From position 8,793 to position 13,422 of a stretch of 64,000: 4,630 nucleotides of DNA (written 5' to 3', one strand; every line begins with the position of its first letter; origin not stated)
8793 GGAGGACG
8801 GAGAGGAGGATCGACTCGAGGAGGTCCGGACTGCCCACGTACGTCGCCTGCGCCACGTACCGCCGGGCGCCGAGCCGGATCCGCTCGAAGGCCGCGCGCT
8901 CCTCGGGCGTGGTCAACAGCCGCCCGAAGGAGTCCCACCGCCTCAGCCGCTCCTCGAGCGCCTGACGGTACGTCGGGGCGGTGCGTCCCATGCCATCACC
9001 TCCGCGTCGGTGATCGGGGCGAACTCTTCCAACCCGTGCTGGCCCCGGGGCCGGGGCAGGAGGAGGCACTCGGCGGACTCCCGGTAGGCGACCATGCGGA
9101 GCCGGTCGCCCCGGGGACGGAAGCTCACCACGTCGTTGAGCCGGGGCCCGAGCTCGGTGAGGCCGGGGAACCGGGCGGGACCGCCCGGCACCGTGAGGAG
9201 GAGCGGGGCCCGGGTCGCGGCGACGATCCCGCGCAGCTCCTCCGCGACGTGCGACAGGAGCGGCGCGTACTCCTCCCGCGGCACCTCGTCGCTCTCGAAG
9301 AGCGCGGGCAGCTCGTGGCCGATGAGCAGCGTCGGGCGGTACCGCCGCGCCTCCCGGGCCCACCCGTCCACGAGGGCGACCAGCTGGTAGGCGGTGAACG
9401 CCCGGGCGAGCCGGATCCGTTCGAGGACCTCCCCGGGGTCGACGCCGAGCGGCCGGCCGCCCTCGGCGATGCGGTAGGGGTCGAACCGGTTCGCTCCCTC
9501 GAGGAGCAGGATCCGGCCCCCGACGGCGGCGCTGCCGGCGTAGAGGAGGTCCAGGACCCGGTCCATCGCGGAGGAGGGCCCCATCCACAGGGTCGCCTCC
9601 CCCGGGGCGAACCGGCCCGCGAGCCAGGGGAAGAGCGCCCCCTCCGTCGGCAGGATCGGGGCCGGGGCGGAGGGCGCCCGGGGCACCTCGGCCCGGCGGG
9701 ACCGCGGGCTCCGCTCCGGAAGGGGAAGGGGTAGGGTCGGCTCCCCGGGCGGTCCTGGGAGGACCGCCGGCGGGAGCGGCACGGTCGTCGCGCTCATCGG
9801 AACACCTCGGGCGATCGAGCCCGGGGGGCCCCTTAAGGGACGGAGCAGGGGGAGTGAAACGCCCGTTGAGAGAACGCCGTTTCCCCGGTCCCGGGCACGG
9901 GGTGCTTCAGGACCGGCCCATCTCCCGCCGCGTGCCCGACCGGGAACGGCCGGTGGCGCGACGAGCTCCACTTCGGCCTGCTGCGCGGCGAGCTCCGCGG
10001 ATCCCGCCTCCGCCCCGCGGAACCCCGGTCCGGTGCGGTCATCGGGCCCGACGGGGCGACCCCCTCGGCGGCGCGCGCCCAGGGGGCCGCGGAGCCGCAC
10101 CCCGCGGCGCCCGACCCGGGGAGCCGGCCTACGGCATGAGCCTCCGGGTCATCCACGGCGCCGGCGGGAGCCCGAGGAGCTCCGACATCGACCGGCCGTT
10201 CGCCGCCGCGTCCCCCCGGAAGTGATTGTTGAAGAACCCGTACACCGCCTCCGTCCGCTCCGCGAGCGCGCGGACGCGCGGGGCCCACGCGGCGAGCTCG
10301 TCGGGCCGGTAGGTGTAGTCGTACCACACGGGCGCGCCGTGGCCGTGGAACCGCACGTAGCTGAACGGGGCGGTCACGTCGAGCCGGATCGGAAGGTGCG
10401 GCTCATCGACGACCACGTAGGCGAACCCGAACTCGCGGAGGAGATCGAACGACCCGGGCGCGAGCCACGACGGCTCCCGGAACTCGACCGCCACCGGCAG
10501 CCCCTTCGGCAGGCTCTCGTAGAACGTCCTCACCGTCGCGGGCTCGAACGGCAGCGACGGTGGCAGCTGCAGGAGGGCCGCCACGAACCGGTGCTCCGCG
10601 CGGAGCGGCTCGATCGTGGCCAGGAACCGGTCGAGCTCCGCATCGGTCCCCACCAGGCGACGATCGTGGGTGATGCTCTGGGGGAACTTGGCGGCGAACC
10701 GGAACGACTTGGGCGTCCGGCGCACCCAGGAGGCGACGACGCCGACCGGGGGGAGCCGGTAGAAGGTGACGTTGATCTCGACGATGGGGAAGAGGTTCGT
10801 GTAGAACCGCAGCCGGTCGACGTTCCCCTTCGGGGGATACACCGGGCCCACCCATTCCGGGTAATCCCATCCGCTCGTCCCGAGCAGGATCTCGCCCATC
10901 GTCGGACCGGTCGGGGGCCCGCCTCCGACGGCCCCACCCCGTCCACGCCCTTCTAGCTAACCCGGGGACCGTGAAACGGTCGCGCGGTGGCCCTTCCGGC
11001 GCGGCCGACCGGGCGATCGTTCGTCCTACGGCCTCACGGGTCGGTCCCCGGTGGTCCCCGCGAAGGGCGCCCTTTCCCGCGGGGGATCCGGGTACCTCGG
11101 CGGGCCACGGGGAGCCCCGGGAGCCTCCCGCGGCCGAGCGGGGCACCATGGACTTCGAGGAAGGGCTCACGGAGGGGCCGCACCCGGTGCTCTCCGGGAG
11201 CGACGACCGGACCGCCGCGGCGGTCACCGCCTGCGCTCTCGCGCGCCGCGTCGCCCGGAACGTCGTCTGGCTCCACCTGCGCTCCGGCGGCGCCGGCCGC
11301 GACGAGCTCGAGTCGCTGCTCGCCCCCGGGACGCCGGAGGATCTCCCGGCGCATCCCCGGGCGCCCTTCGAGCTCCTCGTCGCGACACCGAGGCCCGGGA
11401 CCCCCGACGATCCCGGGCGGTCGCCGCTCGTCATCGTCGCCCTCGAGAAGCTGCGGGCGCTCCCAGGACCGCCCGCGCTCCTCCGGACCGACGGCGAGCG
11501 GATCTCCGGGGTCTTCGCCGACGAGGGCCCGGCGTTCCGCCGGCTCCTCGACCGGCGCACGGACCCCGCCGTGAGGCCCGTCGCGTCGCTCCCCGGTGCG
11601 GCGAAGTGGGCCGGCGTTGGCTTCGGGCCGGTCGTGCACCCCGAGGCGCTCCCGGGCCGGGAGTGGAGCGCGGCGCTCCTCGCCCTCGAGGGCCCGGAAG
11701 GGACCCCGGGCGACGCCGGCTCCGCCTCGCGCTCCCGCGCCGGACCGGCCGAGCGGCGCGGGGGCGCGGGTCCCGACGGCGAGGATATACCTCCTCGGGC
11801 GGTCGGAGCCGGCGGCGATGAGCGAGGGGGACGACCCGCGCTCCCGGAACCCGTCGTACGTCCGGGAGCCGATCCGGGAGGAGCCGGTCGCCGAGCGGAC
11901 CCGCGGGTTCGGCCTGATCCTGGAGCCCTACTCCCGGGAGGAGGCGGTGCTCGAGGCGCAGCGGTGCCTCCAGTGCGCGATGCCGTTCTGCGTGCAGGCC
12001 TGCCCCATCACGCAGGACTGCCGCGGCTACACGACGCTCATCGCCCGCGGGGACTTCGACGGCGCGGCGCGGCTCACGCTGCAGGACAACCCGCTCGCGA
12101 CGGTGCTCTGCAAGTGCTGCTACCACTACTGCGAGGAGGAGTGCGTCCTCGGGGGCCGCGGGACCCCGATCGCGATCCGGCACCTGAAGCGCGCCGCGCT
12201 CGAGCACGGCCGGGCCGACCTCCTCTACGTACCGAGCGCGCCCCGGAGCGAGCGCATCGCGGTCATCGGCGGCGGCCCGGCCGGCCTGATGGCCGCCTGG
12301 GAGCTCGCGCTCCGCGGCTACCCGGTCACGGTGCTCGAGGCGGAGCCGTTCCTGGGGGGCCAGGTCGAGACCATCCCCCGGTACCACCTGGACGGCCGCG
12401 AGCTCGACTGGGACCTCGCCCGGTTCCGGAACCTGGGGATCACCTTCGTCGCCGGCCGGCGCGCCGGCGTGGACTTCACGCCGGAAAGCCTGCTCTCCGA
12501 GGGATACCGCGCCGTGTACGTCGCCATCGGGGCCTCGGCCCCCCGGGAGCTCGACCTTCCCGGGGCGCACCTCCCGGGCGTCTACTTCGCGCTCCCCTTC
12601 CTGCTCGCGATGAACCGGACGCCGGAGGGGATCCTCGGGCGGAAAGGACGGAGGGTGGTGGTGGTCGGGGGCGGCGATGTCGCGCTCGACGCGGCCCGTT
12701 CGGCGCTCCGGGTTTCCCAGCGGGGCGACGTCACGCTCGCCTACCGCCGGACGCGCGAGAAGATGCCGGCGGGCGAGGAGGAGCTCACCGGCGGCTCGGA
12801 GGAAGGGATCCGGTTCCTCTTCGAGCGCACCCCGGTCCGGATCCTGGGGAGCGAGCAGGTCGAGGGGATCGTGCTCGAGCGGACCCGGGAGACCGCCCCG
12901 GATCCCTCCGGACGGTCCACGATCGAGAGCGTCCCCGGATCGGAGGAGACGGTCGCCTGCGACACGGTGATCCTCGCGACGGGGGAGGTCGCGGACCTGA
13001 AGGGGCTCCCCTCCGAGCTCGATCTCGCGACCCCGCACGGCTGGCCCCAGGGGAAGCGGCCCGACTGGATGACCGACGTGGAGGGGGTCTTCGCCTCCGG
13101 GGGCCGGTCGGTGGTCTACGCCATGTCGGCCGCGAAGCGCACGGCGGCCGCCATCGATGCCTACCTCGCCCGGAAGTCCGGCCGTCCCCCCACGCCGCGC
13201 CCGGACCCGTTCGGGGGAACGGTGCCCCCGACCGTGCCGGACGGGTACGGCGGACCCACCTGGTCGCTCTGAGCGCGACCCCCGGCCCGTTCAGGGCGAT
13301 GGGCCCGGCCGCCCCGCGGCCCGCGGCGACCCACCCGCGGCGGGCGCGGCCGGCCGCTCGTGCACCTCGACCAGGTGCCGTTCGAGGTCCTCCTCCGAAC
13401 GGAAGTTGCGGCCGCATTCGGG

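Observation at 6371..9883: Cassette of an inactivated RecA-like protein, a small helical protein and a degenerate family-B polymerase: a possible archaeal counterpart of an ImuA/ImuB-style mutasome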

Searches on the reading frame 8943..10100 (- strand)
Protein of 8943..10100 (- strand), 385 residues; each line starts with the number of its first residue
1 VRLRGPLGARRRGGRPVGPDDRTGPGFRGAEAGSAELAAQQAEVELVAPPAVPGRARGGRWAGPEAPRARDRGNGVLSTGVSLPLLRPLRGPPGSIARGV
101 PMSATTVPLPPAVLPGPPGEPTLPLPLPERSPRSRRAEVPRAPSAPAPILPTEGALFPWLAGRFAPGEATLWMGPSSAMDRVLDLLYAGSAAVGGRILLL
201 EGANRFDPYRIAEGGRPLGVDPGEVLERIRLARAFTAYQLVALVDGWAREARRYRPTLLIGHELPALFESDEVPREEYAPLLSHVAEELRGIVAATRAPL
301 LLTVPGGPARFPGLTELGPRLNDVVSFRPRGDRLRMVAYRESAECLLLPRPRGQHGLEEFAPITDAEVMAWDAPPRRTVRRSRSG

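Call 3: search_protein_families(library=pfam, proteins=[window:8943-10100:-], max_evalue=1)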
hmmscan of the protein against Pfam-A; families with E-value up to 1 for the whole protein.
window:8943-10100:- (385 aa): 1 family
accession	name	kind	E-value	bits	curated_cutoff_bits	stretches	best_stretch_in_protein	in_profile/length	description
PF08423.17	Rad51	-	6.7e-05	22.7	22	1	194-291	60-157/244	Rad51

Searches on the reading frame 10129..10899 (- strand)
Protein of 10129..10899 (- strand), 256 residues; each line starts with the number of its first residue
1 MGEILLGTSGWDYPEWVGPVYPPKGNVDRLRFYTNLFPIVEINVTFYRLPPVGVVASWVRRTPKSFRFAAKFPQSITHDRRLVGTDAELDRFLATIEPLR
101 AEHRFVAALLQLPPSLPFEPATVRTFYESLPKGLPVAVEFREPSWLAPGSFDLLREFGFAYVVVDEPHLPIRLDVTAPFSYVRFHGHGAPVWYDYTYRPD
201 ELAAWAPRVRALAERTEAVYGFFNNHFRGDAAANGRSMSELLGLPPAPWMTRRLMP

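Call 19: search_protein_families(library=pfam, proteins=[window:10129-10899:-], max_evalue=0.01)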
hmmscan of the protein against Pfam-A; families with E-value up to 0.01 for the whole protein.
window:10129-10899:- (256 aa): 1 family
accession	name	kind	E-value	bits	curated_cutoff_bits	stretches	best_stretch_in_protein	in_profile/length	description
PF01904.24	DUF72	-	2.5e-64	217.7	25.3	1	21-240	1-216/217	Protein of unknown function DUF72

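Call 66: search_protein_families(library=padloc, proteins=[window:10129-10899:-], max_evalue=0.01)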
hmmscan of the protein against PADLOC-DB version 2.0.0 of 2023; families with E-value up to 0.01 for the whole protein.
window:10129-10899:- (256 aa): 0 families

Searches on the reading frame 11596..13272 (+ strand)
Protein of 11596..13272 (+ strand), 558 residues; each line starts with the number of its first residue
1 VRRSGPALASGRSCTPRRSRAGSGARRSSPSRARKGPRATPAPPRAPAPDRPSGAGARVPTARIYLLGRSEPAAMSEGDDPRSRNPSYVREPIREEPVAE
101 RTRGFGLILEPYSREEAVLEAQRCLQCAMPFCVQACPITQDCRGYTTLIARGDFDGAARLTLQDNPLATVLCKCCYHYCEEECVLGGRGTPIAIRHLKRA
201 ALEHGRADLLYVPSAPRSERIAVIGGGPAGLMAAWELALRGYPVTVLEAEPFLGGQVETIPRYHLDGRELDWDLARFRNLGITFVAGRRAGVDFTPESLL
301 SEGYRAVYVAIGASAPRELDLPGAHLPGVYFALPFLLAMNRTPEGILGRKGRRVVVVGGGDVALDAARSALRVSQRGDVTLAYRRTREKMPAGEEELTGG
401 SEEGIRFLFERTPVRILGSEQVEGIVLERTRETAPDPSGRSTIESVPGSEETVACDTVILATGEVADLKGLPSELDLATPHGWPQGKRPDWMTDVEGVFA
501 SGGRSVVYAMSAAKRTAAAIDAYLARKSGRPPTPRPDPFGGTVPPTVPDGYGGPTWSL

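Call 19: search_protein_families(library=pfam, proteins=[window:11596-13272:+], max_evalue=0.01)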
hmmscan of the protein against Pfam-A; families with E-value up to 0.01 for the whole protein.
window:11596-13272:+ (558 aa): 15 families
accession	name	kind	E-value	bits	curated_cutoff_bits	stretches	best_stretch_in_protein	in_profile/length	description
PF14691.11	Fer4_20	-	5.2e-23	81.4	25.8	1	105-205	5-108/113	Dihydroprymidine dehydrogenase domain II, 4Fe-4S cluster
PF07992.20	Pyr_redox_2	-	6e-21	75.6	26.1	1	220-503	2-275/291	Pyridine nucleotide-disulphide oxidoreductase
PF13450.12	NAD_binding_8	-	1e-10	42.2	21.9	1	223-274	1-49/68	NAD(P)-binding Rossmann-like domain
PF13738.12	Pyr_redox_3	-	5.7e-10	39.3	30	1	349-502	162-305/305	Pyridine nucleotide-disulphide oxidoreductase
PF00070.33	Pyr_redox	-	1.2e-09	39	22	1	353-428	1-80/82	Pyridine nucleotide-disulphide oxidoreductase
PF01266.30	DAO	-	7.5e-09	36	27.9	1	220-255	1-37/353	FAD dependent oxidoreductase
PF03486.20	HI0933_like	-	3.4e-07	30.4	50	1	220-254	2-36/244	HI0933-like protein Rossmann domain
PF12831.13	FAD_oxidored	-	4.5e-07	29.9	27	1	221-257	2-38/416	FAD dependent oxidoreductase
PF01593.30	Amino_oxidase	-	2e-06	27.8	19.8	1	229-267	2-37/443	Flavin containing amine oxidoreductase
PF00890.30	FAD_binding_2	-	1.4e-05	24.9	20.4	1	221-256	2-37/414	FAD binding domain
PF13241.12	NAD_binding_7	-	2.8e-05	25.1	22.1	0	350-374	6-30/104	Putative NAD(P)-binding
PF01494.25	FAD_binding_3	-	0.00011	22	22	1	221-249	4-32/349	FAD binding domain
PF01262.27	AlaDh_PNT_C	-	0.00014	21.8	23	0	220-259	30-69/214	Alanine dehydrogenase/PNT, C-terminal domain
PF01946.23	Thi4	-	0.0026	17.4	26.2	0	221-255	20-55/235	Thi4 family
PF01134.28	GIDA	-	0.0041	16.7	22.1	1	221-247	2-28/391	Glucose inhibited division protein A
